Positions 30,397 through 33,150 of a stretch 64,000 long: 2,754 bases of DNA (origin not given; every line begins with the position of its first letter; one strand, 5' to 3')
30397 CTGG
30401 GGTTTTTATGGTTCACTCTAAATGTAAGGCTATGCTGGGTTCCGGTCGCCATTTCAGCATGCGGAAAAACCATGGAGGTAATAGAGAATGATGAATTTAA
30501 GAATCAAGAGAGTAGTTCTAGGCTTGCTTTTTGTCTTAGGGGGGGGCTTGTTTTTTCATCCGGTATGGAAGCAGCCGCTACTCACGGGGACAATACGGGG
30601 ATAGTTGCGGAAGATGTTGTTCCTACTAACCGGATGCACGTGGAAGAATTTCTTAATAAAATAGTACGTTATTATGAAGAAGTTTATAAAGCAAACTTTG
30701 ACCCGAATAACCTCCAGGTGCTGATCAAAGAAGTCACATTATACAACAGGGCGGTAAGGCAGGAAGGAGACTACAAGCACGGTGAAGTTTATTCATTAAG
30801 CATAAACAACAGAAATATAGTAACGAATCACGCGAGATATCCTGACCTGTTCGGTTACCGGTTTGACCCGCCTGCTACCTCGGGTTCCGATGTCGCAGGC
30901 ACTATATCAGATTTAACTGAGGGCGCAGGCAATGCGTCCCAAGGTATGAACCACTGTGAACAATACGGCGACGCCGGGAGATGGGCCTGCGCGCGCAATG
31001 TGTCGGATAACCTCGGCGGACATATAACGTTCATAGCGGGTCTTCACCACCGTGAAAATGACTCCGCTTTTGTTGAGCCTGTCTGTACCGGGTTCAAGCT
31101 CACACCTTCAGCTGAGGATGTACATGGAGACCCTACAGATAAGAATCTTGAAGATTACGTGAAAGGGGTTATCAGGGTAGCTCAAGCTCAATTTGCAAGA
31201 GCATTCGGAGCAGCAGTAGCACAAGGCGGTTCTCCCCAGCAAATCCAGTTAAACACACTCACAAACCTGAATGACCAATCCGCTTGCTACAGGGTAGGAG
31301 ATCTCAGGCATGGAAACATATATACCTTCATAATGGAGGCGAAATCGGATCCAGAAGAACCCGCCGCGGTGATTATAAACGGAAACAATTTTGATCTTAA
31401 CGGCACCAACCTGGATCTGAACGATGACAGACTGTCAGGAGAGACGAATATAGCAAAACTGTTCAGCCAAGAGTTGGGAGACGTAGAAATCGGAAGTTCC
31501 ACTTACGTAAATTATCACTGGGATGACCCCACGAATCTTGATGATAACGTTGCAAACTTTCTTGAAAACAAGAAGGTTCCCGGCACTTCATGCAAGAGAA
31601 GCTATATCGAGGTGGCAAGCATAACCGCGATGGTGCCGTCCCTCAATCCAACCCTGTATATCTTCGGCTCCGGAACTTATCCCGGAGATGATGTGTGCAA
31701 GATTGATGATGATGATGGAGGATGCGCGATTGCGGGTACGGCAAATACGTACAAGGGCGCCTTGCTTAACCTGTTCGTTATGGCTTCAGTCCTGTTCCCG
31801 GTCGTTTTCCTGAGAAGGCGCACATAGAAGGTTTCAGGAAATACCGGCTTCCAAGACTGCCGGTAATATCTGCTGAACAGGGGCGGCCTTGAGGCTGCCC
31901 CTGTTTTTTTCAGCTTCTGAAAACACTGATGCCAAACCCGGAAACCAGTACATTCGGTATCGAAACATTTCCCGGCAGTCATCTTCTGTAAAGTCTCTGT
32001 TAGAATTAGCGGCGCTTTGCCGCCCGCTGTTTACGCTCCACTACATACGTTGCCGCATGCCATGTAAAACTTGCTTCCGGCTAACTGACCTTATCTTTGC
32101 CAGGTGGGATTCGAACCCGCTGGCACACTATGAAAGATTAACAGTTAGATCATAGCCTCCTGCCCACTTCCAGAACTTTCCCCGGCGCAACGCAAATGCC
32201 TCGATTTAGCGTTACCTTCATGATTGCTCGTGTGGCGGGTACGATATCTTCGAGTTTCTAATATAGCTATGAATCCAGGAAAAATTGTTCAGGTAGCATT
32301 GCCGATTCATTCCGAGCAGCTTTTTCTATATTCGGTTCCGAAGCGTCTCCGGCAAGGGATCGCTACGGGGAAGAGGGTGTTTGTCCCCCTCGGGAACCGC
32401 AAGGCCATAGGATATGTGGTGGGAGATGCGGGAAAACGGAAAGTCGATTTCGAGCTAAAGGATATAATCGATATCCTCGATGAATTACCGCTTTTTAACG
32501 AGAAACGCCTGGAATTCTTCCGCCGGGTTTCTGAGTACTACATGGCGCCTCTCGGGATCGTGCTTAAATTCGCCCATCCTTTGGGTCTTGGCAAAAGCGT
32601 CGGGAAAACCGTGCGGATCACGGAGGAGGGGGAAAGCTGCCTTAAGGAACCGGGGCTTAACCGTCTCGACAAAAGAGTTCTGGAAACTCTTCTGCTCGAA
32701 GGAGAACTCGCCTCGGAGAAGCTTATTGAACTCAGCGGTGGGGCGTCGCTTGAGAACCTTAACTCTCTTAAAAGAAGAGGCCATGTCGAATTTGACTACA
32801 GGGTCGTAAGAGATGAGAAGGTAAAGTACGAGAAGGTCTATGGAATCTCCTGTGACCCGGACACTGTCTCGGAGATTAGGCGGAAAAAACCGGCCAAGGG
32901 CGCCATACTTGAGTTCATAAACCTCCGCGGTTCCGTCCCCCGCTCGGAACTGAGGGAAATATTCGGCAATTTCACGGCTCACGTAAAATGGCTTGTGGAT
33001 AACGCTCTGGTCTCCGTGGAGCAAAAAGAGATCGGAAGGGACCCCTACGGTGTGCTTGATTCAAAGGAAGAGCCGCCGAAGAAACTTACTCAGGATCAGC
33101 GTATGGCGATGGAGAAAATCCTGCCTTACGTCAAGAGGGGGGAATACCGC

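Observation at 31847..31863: The OLE-like RNA appears to lack the whole P12-P15 3' domain (minimal OLE)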

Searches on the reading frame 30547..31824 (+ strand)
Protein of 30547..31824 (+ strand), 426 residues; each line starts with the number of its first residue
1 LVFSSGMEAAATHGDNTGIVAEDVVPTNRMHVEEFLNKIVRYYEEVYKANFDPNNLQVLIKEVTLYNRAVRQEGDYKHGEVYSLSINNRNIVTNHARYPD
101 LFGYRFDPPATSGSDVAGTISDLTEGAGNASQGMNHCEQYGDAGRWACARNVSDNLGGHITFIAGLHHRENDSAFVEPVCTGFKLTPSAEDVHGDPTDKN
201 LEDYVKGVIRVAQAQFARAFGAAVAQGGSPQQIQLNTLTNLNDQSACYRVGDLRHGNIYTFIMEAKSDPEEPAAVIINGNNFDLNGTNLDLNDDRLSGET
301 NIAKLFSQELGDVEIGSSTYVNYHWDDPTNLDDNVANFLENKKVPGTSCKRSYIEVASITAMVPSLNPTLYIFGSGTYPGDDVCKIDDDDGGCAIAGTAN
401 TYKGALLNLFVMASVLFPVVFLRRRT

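Call 18: find_related_loci(query=window:30547-31824:+, collection=genome_contigs, flank=2500)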
Query window:30547-31824:+ (426 aa) in genome_contigs; peptide patterns used: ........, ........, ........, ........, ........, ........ (x = any residue, [..] = any of these).
48 stretches matched a pattern; 7 encode a relative of the query (tblastn E <= 1e-3); 7 distinct loci.
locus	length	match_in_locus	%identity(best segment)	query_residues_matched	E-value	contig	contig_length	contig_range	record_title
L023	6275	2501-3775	80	1-425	0e+0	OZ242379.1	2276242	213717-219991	MAG: Thermodesulfobacteriota bacterium isolate 9d136334-0537-4e9a-b9f8-abb272cb9b29 genome assembly, chromosome: 1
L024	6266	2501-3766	79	1-426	0e+0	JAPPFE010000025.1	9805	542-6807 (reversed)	MAG: Candidatus Dadabacteria bacterium isolate RHO1_bin_23 NODE_8941_length_9805_cov_43.353538, whole genome shotgun seq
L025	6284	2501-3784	69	1-425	0e+0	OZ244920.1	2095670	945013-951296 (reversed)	MAG: Thermodesulfobacteriota bacterium isolate b9bca27b-65d2-4e2f-9395-4ed0975bd336 genome assembly, chromosome: 1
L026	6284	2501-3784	68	1-425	0e+0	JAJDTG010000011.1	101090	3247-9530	MAG: Candidatus Dadabacteria bacterium isolate jk18x11bins.6 k141_214845, whole genome shotgun sequence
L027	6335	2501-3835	47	1-425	4e-115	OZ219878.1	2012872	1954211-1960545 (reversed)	MAG: Thermodesulfobacteriota bacterium isolate 5b8d878f-b741-4c1d-a9b4-bc29eff46044 genome assembly, chromosome: 1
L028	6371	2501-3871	45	1-425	3e-107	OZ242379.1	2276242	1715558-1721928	MAG: Thermodesulfobacteriota bacterium isolate 9d136334-0537-4e9a-b9f8-abb272cb9b29 genome assembly, chromosome: 1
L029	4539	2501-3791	53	1-425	4e-102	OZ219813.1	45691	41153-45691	MAG: Thermodesulfobacteriota bacterium isolate 4e20cc59-495a-4000-abf0-89ce236daca8 genome assembly, chromosome: 3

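Call 55: search_protein_families(library=pfam, proteins=[window:30547-31824:+])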
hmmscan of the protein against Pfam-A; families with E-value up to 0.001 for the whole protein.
window:30547-31824:+ (426 aa): 0 families

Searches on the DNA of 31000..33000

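Call 3: search_rna_families(source=window, start=31000, end=33000, threshold=evalue, max_evalue=10, show_alignments=5)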
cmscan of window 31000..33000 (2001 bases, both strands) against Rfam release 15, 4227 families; matches with E-value up to 10: 8.
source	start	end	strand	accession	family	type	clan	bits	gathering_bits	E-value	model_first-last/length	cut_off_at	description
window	31993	32113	-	RF02005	group-II-D1D4-6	Intron;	CL00102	43.2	49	1.8e-10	1-225/225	no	Group II catalytic intron D1-D4-6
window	31836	31912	+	RF02053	STnc430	Gene; sRNA;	-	24.4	47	0.47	1-162/162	no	Enterobacterial sRNA STnc430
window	31869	31953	-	RF02029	sraA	Gene; sRNA;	-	21.6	56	2.7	1-95/95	no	sraA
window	32887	32970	+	RF02824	LPR10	Gene; sRNA;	-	19.5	69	2.1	1-94/94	no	Legionella RNA 10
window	31802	31906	+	RF04180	BTnc231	Gene; sRNA;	-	18.1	80.4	1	1-154/154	no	Bacteroides sRNA BTnc231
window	32771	32900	+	RF01964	RMST_3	Gene; lncRNA;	-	16.4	55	6.4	1-109/109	no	Rhabdomyosarcoma 2 associated transcript conserved region 3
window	31684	31731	+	RF01134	sR30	Gene; snRNA; snoRNA; CD-box;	-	13.7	38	2.2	1-57/57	no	Small nucleolar RNA sR30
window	31866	32036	+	RF01808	MicX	Gene; sRNA;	-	13.7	75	6.6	1-194/194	no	MicX Vibrio cholerae sRNA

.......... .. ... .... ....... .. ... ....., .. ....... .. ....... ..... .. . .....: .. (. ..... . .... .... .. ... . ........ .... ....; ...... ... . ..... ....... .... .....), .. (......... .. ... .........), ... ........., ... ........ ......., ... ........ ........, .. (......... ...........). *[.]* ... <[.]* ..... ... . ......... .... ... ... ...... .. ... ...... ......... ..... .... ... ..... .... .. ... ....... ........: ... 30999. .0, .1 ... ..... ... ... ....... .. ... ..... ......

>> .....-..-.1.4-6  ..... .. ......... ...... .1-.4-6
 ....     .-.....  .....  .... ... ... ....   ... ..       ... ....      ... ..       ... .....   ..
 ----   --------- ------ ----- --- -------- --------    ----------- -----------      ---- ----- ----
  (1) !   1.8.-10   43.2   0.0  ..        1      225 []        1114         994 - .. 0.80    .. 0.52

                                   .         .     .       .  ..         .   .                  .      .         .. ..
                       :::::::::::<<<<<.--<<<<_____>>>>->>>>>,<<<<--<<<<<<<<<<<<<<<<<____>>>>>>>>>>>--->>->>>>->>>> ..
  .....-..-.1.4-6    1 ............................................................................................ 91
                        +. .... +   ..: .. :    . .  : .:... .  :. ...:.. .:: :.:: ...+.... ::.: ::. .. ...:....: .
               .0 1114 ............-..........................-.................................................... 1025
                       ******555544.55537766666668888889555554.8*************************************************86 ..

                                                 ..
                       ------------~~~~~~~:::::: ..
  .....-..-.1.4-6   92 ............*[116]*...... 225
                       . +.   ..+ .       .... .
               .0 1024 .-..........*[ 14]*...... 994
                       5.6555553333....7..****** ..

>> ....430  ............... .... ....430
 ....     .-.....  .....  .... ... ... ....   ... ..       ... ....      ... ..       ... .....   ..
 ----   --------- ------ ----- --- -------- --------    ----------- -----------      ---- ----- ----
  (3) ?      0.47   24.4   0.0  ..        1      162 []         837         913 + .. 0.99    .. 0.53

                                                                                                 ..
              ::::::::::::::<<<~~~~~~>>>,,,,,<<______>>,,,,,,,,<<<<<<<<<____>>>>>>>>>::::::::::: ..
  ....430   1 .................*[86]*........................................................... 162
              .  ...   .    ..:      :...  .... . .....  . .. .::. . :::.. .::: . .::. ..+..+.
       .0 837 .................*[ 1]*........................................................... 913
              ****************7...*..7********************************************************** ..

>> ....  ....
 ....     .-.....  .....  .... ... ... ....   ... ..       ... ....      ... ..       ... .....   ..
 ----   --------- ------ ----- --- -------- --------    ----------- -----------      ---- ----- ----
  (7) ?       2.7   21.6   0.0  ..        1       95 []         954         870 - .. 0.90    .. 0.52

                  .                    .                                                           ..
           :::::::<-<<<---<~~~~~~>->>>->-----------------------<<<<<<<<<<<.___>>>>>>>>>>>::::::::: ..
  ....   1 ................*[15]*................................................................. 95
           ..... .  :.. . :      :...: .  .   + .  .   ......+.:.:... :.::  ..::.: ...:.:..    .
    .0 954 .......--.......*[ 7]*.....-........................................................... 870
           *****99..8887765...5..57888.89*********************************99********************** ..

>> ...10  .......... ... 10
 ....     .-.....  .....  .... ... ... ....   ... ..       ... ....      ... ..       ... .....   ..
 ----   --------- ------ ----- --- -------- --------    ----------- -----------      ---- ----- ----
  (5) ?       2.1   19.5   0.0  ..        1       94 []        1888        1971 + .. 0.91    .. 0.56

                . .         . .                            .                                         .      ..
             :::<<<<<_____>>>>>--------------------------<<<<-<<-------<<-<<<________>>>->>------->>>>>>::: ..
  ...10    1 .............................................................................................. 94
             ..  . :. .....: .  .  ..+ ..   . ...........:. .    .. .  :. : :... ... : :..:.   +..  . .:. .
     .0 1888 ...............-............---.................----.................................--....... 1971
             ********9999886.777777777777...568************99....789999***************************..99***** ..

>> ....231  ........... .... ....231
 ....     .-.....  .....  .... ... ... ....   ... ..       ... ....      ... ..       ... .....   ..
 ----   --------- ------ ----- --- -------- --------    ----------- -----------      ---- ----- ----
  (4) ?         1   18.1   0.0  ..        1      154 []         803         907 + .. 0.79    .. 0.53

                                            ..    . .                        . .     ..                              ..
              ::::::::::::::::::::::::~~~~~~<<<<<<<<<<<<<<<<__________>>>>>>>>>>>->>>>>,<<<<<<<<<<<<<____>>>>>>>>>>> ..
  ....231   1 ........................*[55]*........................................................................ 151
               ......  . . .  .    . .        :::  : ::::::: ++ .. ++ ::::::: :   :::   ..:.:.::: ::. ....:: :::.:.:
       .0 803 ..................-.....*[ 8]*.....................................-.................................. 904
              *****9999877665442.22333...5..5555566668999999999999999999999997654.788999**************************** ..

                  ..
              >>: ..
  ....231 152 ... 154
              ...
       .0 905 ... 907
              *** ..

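Call 31: search_rna_families(source=window, start=31800, end=32290, threshold=evalue, max_evalue=10)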
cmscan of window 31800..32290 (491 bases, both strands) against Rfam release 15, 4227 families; matches with E-value up to 10: 8.
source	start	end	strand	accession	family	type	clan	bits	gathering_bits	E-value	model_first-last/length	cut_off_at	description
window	31993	32113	-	RF02005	group-II-D1D4-6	Intron;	CL00102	43.2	49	4.5e-11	1-225/225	no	Group II catalytic intron D1-D4-6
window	31869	31953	-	RF02029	sraA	Gene; sRNA;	-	21.6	56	0.65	1-95/95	no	sraA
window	31800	31912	+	RF02053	STnc430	Gene; sRNA;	-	18.2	47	2.4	7-162/162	5'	Enterobacterial sRNA STnc430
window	31802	31906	+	RF04180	BTnc231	Gene; sRNA;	-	18.1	80.4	0.25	1-154/154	no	Bacteroides sRNA BTnc231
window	31876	31964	-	RF02083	OrzO-P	Gene; antitoxin;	-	17.2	60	3.5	1-76/76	no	OrzO-P RNA antitoxin family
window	31997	32068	-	RF01079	RF_site3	Cis-reg; frameshift_element;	-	15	50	5.7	1-39/39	no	Putative RNA-dependent RNA polymerase ribosomal frameshift site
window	32104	32120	+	RF04351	Plastid-psbl-rps4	Cis-reg;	-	14.9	68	2.8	9-25/53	no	Plastid-psbl-rps4 3UTR RNA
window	31866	32036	+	RF01808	MicX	Gene; sRNA;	-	13.7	75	1.6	1-194/194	no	MicX Vibrio cholerae sRNA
